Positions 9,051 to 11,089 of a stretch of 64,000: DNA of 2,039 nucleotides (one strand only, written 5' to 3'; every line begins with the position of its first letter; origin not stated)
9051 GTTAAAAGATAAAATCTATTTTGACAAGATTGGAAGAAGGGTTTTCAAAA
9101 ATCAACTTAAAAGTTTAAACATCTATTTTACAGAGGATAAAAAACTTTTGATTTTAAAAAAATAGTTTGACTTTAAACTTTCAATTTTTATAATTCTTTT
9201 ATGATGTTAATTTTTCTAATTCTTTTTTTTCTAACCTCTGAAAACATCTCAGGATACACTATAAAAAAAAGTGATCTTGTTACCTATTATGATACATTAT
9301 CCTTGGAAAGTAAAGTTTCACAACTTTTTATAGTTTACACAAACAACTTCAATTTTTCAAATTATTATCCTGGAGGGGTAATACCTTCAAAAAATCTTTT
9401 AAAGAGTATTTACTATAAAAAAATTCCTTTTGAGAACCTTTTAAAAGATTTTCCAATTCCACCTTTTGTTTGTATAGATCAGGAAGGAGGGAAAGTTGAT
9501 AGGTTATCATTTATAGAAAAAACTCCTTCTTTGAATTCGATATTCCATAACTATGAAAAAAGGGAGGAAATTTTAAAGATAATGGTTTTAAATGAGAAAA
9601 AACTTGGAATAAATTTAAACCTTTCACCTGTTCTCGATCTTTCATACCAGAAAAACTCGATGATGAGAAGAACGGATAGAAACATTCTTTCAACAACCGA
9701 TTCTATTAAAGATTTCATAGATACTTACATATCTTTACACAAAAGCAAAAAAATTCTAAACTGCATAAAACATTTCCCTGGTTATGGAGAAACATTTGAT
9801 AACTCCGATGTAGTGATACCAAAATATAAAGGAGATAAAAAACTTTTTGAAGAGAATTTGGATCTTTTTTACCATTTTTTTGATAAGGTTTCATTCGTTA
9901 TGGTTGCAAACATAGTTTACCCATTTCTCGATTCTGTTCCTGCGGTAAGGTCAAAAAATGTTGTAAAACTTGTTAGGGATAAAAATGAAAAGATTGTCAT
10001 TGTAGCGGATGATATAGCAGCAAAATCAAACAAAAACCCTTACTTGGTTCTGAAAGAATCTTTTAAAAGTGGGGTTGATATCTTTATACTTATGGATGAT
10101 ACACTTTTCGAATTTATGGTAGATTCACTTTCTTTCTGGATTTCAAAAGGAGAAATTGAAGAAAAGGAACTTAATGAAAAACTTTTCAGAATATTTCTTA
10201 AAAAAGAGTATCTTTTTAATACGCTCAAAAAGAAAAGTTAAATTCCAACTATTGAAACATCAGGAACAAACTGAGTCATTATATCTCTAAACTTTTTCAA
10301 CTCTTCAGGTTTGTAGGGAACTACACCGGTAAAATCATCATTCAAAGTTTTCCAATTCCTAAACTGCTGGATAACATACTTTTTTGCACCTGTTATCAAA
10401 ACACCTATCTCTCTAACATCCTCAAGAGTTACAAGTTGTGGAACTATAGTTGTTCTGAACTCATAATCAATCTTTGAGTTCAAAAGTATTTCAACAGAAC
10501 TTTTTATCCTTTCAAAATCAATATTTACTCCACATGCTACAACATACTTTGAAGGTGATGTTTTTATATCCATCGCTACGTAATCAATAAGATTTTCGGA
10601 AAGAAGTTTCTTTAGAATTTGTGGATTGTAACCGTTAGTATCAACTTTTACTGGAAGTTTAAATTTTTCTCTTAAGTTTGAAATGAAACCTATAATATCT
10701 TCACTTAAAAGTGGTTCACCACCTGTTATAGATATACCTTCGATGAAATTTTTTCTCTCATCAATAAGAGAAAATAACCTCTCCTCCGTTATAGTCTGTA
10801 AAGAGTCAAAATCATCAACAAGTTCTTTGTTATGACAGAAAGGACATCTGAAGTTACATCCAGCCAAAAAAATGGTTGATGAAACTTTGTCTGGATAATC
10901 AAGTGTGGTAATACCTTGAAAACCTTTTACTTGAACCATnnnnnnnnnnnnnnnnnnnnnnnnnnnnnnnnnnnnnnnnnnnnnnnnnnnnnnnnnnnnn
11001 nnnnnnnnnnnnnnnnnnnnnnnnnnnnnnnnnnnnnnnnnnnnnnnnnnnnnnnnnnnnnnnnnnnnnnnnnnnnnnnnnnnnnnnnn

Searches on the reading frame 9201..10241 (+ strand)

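Call 77: search_protein_families(library=pfam, proteins=[window:9201-10241:+], max_evalue=0.001)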
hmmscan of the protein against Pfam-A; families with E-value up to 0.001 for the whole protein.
window:9201-10241:+ (346 aa): 1 family
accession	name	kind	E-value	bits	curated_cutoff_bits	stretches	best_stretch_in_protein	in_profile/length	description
PF00933.27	Glyco_hydro_3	-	4.4e-27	95.8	27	1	82-331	59-313/316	Glycosyl hydrolase family 3 N terminal domain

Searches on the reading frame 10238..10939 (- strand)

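Call 7: search_protein_families(library=pfam, proteins=[window:10238-10939:-], max_evalue=1)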
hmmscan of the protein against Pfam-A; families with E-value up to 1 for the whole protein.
window:10238-10939:- (233 aa): 4 families
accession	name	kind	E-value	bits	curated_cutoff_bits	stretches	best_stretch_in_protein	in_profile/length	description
PF04055.27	Radical_SAM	-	6.5e-21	75.7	29.5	1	23-177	2-161/166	Radical SAM superfamily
PF13353.11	Fer4_12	-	3e-12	47.4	22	1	21-123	8-111/137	4Fe-4S single cluster domain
PF13378.12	MR_MLE_C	-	0.012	15.7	29.4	1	75-125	77-127/219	Enolase C-terminal domain-like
PF08271.17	Zn_Ribbon_TF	-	0.048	13.7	29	1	30-48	1-19/43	TFIIB zinc-binding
